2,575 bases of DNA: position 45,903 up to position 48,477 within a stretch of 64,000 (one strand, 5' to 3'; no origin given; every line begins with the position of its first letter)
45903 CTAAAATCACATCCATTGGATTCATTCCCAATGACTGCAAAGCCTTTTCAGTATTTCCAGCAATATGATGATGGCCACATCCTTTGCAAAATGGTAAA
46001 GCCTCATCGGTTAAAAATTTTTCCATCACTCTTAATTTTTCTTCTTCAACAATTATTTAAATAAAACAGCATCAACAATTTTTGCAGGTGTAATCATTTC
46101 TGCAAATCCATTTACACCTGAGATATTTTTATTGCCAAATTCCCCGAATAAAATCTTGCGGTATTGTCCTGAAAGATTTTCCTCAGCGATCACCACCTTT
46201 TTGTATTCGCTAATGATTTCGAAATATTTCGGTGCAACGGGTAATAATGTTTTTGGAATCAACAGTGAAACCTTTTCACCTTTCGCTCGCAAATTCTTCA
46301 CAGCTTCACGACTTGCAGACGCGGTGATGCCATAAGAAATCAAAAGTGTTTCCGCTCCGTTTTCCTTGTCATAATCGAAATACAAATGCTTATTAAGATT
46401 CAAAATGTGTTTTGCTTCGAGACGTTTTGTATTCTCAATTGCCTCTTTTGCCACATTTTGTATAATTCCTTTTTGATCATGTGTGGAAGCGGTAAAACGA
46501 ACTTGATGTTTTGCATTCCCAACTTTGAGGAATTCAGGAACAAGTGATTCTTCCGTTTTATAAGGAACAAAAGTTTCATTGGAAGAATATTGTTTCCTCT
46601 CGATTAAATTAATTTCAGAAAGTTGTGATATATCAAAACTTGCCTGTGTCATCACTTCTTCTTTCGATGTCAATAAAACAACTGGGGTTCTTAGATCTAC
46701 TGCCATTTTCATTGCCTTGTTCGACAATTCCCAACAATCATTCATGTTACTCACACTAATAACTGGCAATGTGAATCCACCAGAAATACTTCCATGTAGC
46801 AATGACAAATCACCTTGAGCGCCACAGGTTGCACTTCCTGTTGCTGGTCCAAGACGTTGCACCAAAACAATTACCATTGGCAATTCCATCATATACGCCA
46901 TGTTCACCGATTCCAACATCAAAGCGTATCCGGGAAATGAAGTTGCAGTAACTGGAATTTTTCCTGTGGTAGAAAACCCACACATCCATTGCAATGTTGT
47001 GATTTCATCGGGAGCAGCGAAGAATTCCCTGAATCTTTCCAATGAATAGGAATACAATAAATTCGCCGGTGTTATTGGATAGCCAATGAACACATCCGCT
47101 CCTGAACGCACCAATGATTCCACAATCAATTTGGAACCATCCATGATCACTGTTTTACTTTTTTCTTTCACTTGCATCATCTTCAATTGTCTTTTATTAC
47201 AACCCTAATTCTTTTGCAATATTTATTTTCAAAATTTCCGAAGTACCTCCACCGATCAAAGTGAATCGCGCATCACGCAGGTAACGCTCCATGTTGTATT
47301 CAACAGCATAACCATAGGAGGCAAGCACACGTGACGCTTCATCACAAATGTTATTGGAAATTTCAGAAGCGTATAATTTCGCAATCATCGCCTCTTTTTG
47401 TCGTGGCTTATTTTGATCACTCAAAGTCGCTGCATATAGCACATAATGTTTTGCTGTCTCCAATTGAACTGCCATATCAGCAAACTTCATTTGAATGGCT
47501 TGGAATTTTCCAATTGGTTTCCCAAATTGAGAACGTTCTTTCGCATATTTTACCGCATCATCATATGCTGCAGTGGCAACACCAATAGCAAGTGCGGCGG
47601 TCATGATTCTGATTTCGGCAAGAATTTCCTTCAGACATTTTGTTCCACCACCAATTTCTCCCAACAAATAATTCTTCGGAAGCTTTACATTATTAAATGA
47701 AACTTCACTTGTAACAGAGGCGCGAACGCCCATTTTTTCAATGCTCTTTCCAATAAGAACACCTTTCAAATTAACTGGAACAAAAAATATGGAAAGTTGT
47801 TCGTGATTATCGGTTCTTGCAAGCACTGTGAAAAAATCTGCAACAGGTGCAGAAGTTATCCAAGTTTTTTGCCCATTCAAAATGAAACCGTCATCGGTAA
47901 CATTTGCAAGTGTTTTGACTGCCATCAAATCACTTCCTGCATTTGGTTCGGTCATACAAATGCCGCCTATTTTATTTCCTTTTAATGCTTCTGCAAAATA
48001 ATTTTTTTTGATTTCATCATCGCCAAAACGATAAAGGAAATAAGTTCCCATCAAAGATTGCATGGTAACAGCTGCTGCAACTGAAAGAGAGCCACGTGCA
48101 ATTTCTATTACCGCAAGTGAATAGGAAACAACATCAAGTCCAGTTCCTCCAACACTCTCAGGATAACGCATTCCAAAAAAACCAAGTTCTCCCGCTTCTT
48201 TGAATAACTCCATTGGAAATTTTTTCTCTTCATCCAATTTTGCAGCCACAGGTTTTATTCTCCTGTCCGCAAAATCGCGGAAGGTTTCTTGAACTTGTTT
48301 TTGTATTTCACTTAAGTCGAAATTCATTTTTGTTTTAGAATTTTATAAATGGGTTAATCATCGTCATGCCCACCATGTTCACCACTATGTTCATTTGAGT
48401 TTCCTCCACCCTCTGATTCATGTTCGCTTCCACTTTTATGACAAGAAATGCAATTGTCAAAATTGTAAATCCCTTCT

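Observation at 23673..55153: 31.5-kb, 25-gene co-directional anaerobic 2-oxoacid / acyl-CoA catabolic supercluster with no assignable substrate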

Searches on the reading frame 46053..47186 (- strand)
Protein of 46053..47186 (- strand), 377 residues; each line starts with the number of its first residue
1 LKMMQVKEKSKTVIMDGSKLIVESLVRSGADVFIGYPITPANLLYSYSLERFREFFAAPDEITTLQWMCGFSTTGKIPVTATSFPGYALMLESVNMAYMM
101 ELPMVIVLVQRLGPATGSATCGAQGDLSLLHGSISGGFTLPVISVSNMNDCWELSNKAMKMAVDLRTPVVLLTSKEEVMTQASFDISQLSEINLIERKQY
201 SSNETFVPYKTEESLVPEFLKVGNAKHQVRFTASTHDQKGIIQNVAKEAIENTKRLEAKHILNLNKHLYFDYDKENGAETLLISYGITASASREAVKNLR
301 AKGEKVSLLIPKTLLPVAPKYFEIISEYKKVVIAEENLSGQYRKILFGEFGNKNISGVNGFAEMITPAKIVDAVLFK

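Call 4: search_protein_families(library=pfam, proteins=[window:46053-47186:-], max_evalue=0.001)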
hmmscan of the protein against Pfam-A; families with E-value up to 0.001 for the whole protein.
window:46053-47186:- (377 aa): 3 families
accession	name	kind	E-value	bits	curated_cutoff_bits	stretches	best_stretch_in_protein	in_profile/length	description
PF01855.24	POR_N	-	1.3e-29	104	27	1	27-244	5-219/231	Pyruvate flavodoxin/ferredoxin oxidoreductase, thiamine diP-bdg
PF17147.9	PFOR_II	-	6.1e-07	30.2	27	1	278-344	1-68/102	Pyruvate:ferredoxin oxidoreductase core domain II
PF02780.25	Transketolase_C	-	1.4e-05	25.5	25.9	1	273-337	6-70/124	Transketolase, C-terminal domain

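Call 34: search_protein_families(library=ncbifam, proteins=[window:46053-47186:-], max_evalue=1e-8)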
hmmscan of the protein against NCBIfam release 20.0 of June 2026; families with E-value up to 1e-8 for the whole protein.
window:46053-47186:- (377 aa): 8 families
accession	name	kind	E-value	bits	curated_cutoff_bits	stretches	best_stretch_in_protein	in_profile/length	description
TIGR03710.1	OAFO_sf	subfamily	3.5e-72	243.8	482.75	1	6-373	187-560/561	2-oxoacid:acceptor oxidoreductase subunit alpha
NF006412.0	PRK08659.1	equivalog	7.4e-62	209.7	411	1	10-374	3-373/378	2-oxoacid:acceptor oxidoreductase subunit alpha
NF007206.0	PRK09627.1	equivalog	9.7e-48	163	579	1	11-372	2-370/375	2-oxoglutarate synthase subunit alpha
NF005507.0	PRK07119.1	subfamily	1.5e-37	129.3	399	1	10-343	2-312/352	3-methyl-2-oxobutanoate dehydrogenase subunit VorB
NF041170.1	Oxoac_fdxalpha_Archa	equivalog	4e-36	124.6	800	1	10-351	233-595/636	2-oxoacid:ferredoxin oxidoreductase subunit alpha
NF007201.0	PRK09622.1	equivalog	2.2e-12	46.6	590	1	8-329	6-317/405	2-oxoacid:ferredoxin oxidoreductase subunit alpha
NF040682.1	PorA_Arch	equivalog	4.1e-10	39.1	550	0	12-111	3-108/387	pyruvate synthase subunit PorA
NF045764.1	PhenlGlyoxDHPadG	equivalog_domain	5.4e-09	35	700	0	11-125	1-121/398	NADH-dependent phenylglyoxylate dehydrogenase subunit alpha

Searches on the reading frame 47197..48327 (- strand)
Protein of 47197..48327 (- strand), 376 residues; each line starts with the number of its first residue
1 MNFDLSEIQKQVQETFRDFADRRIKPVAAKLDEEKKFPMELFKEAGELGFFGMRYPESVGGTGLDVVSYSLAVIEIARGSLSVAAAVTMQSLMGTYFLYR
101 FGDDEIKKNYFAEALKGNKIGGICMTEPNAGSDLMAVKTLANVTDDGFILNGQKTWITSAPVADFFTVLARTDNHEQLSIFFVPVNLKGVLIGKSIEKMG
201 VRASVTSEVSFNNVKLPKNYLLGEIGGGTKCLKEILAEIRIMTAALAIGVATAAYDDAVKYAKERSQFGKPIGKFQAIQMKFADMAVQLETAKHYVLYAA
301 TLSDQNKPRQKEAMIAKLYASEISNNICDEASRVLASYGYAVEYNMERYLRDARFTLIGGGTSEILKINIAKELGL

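Call 4: search_protein_families(library=pfam, proteins=[window:47197-48327:-], max_evalue=0.001)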
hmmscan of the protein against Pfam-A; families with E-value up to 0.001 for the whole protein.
window:47197-48327:- (376 aa): 4 families
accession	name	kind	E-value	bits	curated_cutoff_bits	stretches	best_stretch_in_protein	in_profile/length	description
PF00441.29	Acyl-CoA_dh_1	-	5.4e-41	140.6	22.4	1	226-374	1-149/150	Acyl-CoA dehydrogenase, C-terminal domain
PF02771.21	Acyl-CoA_dh_N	-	1.4e-31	109.6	22.9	1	7-117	2-112/113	Acyl-CoA dehydrogenase, N-terminal domain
PF02770.24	Acyl-CoA_dh_M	-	4.7e-26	91.2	33.3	1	123-214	2-97/97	Acyl-CoA dehydrogenase, middle domain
PF08028.16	Acyl-CoA_dh_2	-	2.5e-19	70.3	22.7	1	241-355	1-125/134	Acyl-CoA dehydrogenase, C-terminal domain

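Call 15: search_protein_families(library=ncbifam, proteins=[window:47197-48327:-], max_evalue=1e-10)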
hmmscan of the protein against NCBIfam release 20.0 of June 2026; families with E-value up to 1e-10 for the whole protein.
window:47197-48327:- (376 aa): 21 families
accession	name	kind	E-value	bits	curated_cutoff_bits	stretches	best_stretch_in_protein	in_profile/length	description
NF042972.1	AcrlCoAredClosAcrC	equivalog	6e-99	331.3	640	1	1-373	1-375/378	acryloyl-CoA reductase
NF045552.1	GlutCoADH_Des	equivalog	7.2e-87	292.1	470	1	1-372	1-377/387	glutaryl-CoA dehydrogenase Acd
NF058590.1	AcCoDHFadEBacil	equivalog_domain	3e-76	257.2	600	1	4-371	20-407/586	acyl-CoA dehydrogenase FadE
NF042439.1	SulpropCoADesulf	equivalog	3.8e-76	256.3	600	1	14-373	2-369/379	3-sulfinopropanoyl-CoA desulfinase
NF043006.1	CyhCrbnylCoADH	equivalog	8e-72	242.3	650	1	7-374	6-375/380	cyclohexane-1-carbonyl-CoA dehydrogenase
NF053553.1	prodigi_MBC_PigA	equivalog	1.1e-69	235.4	500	1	1-376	1-381/381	prodigiosin MBC biosynthesis dehydrogenase PigA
NF008997.0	PRK12341.1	equivalog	6.8e-69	232.7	537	1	1-370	1-371/382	acyl-CoA dehydrogenase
NF045652.1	ProlPCPDhRedW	equivalog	1.3e-59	201.9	650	1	10-376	5-375/376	L-prolyl-[peptidyl-carrier protein] dehydrogenase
NF002885.1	PRK03354.1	equivalog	5.3e-59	200.2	540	1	1-372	1-371/378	crotonobetainyl-CoA dehydrogenase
TIGR03207.1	cyc_hxne_CoA_dh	equivalog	2.9e-56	190.8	575.35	1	6-373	2-370/372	cyclohexanecarboxyl-CoA dehydrogenase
NF052270.1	Staph_DH_FadE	equivalog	1.5e-43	149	600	1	5-374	21-393/400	acyl-CoA dehydrogenase FadE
NF049984.1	Rv1679_FadE16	equivalog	1.4e-32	113.4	600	1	27-366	15-357/371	Rv1679 family acyl-CoA dehydrogenase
TIGR03203.1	pimD_small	equivalog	2.1e-31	109.4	652.7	1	3-358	2-358/378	pimeloyl-CoA dehydrogenase small subunit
NF037942.1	ac_ACP_DH_MbtN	equivalog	6e-30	104.2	700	1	15-368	8-359/376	mycobactin biosynthesis acyl-ACP dehydrogenase MbtN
NF007000.1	PRK09463.1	subfamily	8.9e-29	100.3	600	1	33-337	70-395/726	acyl-CoA dehydrogenase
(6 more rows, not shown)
